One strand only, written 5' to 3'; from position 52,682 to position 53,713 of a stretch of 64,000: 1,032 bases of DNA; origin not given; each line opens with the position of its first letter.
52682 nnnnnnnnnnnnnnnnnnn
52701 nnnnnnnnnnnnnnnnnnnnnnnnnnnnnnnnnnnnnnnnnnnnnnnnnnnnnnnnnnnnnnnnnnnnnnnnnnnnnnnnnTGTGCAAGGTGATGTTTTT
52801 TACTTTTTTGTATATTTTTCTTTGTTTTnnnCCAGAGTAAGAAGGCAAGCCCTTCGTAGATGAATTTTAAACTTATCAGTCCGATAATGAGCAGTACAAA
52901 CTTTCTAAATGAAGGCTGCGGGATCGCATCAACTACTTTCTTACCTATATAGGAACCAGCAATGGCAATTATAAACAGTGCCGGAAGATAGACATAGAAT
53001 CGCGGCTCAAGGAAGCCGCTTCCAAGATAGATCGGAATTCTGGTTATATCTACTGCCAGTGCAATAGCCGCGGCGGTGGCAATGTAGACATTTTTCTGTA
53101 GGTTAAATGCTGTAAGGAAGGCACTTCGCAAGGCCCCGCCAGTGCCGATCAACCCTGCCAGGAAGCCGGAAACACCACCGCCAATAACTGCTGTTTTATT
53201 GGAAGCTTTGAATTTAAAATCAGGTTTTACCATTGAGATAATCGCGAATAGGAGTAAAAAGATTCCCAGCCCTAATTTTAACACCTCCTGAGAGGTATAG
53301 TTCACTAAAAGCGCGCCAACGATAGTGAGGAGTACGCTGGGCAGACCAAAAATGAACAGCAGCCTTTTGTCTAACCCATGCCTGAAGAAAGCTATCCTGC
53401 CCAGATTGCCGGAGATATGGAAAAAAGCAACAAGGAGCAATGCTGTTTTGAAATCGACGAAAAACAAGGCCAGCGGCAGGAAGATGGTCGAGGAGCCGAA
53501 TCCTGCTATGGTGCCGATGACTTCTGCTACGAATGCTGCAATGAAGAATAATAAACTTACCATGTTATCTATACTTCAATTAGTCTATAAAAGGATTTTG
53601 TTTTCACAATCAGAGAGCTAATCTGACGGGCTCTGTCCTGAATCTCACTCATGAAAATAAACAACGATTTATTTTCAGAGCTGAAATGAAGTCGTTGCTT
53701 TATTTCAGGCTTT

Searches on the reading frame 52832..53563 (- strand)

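Call 22: search_protein_families(library=pfam, proteins=[window:52832-53563:-])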
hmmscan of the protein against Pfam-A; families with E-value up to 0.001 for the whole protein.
window:52832-53563:- (244 aa): 1 family
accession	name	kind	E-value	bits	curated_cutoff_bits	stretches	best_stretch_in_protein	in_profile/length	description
PF01925.25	TauE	-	3.2e-34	119.1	32.6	1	7-233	2-236/237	Sulfite exporter TauE/SafE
